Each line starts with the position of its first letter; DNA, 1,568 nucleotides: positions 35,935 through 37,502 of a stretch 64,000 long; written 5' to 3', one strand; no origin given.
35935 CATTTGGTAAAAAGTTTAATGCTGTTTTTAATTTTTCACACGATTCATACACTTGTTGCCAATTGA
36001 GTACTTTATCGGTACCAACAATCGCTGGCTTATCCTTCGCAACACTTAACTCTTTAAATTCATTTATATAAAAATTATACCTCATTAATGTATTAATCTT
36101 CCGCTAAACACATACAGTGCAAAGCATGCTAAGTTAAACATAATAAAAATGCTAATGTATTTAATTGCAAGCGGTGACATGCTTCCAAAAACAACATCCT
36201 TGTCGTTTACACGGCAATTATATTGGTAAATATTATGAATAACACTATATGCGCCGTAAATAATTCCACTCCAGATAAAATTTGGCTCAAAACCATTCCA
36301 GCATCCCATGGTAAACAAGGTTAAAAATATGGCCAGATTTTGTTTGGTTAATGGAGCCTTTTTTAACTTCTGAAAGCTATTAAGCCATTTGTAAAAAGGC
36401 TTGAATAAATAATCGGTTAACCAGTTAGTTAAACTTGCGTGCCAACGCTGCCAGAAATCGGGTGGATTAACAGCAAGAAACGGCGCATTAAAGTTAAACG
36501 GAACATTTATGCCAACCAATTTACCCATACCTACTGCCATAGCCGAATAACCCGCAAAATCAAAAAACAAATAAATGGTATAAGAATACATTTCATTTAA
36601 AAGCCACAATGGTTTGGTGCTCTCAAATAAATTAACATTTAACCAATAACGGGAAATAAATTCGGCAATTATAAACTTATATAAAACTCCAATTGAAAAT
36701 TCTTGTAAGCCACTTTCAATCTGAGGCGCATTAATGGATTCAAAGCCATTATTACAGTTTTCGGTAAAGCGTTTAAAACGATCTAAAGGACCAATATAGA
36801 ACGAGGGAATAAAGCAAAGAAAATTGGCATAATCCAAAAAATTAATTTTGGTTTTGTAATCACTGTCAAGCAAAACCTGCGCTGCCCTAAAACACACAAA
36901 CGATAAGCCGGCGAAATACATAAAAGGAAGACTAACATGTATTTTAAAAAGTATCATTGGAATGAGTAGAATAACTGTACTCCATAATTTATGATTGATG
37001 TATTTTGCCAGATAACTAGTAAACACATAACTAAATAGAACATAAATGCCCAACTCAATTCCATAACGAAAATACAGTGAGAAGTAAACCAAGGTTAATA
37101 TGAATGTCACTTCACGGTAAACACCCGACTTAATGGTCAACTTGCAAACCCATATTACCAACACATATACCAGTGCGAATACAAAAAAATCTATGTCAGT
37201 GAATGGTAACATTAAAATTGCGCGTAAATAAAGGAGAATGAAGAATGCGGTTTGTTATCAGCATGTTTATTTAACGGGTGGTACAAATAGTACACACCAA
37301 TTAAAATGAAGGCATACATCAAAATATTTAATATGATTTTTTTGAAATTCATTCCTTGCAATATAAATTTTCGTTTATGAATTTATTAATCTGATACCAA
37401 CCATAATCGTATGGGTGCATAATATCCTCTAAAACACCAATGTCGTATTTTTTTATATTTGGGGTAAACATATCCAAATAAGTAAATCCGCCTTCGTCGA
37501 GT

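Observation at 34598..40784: Complete, translationally coupled Dlt-type acylation module in a diderm Bacteroidota that should have no teichoic acid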

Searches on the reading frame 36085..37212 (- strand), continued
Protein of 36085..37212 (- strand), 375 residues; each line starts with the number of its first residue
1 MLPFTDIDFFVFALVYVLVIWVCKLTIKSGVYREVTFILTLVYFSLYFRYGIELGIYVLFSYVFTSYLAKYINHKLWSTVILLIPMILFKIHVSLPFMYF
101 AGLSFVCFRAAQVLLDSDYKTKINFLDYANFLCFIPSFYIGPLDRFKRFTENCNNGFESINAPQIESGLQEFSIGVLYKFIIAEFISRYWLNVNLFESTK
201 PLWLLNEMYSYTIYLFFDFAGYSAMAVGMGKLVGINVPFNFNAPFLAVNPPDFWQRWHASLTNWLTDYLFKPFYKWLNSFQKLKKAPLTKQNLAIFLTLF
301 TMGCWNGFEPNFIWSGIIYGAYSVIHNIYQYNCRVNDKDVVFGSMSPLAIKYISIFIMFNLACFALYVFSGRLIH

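Call 75: find_encoding_contigs(protein=P0507, flank=7000, max_places=1)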
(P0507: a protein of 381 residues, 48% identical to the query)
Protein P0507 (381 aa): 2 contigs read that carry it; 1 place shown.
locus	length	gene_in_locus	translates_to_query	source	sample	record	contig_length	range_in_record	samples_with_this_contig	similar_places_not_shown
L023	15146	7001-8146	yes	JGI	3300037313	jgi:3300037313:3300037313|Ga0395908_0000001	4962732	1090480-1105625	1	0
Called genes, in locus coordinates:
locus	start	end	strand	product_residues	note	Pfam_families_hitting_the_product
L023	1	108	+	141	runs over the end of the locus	PF00903:Glyoxalase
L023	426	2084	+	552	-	PF00324:AA_permease, PF13520:AA_permease_2, PF13906:AA_permease_C (weak)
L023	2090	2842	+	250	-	PF00106:adh_short, PF08659:KR, PF13561:adh_short_C2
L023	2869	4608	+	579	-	PF07969:Amidohydro_3, PF01979:Amidohydro_1 (faint)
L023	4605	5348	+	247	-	PF13568:OMP_b-brl_2 (weak)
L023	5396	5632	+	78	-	-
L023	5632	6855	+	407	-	PF04914:DltD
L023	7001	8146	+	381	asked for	PF03062:MBOAT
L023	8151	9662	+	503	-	PF00501:AMP-binding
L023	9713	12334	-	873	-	PF13604:AAA_30 (faint), PF05496:RuvB_N (faint), PF00004:AAA, PF00005:ABC_tran (faint), PF07728:AAA_5 (faint), PF17866:AAA_lid_6, PF00004:AAA, PF17866:AAA_lid_6, +5 more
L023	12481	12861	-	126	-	-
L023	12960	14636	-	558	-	PF01663:Phosphodiest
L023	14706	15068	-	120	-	PF02537:CRCB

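Call 76: find_encoding_contigs(protein=P0539, flank=7000, max_places=1)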
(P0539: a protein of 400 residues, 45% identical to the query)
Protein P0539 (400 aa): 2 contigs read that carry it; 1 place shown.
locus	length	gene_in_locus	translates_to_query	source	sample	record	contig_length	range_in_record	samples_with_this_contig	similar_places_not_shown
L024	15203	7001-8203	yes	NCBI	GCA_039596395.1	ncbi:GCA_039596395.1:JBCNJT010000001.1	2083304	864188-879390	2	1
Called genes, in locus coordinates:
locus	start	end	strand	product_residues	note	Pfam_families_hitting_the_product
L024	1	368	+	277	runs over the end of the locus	-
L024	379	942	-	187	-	PF05838:Glyco_hydro_108 (faint), PF09374:PG_binding_3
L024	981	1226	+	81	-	-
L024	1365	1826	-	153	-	PF13858:DUF4199 (weak)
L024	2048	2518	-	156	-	PF13858:DUF4199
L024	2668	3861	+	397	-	PF07719:TPR_2 (faint), PF00515:TPR_1 (weak)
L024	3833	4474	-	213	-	PF10067:DUF2306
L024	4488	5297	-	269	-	-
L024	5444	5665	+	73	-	PF00550:PP-binding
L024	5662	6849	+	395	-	PF04914:DltD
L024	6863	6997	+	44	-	-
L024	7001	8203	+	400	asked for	PF03062:MBOAT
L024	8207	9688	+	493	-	PF00501:AMP-binding, PF13193:AMP-binding_C (faint)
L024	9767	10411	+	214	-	PF14123:DUF4290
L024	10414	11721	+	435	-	PF00275:EPSP_synthase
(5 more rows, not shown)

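Call 78: find_encoding_contigs(protein=P0516, flank=8000, max_places=2)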
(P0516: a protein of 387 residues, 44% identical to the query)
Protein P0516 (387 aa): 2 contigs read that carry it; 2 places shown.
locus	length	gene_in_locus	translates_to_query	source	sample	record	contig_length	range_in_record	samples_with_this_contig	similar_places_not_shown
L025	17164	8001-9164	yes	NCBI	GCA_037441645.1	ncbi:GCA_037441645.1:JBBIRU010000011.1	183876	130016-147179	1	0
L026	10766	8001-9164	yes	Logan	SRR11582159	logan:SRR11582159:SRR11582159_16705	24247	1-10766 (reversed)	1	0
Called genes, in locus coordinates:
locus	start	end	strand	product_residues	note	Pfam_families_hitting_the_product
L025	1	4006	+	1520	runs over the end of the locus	PF13573:SprB, PF13585:CHU_C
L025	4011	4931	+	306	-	PF11751:PorP_SprF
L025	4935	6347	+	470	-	PF07676:PD40, PF00801:PKD (faint), PF18911:PKD_4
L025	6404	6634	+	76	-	-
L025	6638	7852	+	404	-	PF04914:DltD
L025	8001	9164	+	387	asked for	PF03062:MBOAT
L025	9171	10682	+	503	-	PF00501:AMP-binding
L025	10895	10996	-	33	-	-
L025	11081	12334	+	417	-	PF13173:AAA_14, PF13635:DUF4143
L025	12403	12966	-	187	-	PF02441:Flavoprotein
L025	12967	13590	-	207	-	PF13505:OMP_b-brl, PF13568:OMP_b-brl_2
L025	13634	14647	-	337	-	PF03462:PCRF, PF00472:RF-1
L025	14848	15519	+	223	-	PF00581:Rhodanese, PF18962:Por_Secre_tail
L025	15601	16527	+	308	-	-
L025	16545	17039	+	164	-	PF00877:NLPC_P60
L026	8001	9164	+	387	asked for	PF03062:MBOAT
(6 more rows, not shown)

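Call 79: find_encoding_contigs(protein=P0533, flank=8000, max_places=2)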
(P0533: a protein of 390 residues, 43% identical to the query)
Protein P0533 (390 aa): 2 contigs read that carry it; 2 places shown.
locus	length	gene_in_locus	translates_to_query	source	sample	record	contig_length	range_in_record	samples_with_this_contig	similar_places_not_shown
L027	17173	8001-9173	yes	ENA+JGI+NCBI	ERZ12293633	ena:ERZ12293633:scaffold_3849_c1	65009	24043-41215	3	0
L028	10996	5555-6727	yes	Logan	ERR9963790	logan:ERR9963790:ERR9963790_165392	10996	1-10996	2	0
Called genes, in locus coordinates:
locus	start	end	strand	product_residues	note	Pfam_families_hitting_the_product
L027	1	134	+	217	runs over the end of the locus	PF02230:Abhydrolase_2 (weak), PF03959:FSH1 (weak)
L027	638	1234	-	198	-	PF01351:RNase_HII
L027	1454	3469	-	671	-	PF07676:PD40 (weak), PF13620:CarboxypepD_reg (weak), PF00691:OmpA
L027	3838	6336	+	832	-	PF01588:tRNA_bind, PF03483:B3_4, PF03484:B5, PF17759:tRNA_synthFbeta, PF03147:FDX-ACB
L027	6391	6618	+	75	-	-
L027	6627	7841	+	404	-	PF04914:DltD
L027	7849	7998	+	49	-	-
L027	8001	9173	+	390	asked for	PF03062:MBOAT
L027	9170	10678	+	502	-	PF00501:AMP-binding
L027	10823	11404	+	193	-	-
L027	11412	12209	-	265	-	PF00535:Glycos_transf_2, PF10111:Glyco_tranf_2_2 (faint), PF13641:Glyco_tranf_2_3, PF13632:Glyco_trans_2_3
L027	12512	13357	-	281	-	PF21176:RecR_HhH, PF02132:RecR_ZnF (weak), PF01751:Toprim (weak), PF13662:Toprim_4, PF21175:RecR_C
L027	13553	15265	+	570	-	PF13205:Big_5, PF09912:DUF2141 (faint)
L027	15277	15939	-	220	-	-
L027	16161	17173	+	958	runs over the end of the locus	PF02347:GDC-P, PF01212:Beta_elim_lyase (faint), PF21478:GcvP2_C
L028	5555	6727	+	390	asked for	PF03062:MBOAT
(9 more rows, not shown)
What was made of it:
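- In two further contigs the called genes run C-D-B-A or C-D-X-B-A (calls 78, 79).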

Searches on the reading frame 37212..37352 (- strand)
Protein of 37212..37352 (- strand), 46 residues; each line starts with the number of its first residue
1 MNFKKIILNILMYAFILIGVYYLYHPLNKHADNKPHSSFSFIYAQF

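Call 3: search_protein_families(library=pfam, proteins=[window:37212-37352:-], max_evalue=0.01)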
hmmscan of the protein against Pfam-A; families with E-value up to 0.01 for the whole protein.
window:37212-37352:- (46 aa): 1 family
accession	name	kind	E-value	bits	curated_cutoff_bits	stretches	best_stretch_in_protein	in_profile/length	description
PF19470.4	DUF6007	-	0.0003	21.1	26.7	1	2-30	33-61/65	Family of unknown function (DUF6007)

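Call 4: search_protein_families(library=ncbifam, proteins=[window:37212-37352:-], max_evalue=0.01)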
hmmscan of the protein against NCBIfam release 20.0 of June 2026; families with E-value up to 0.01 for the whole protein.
window:37212-37352:- (46 aa): 0 families

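Call 73: search_protein_families(library=ncbifam, proteins=[window:37212-37352:-], max_evalue=0.01)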
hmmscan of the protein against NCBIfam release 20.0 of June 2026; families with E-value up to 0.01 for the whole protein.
window:37212-37352:- (46 aa): 0 families
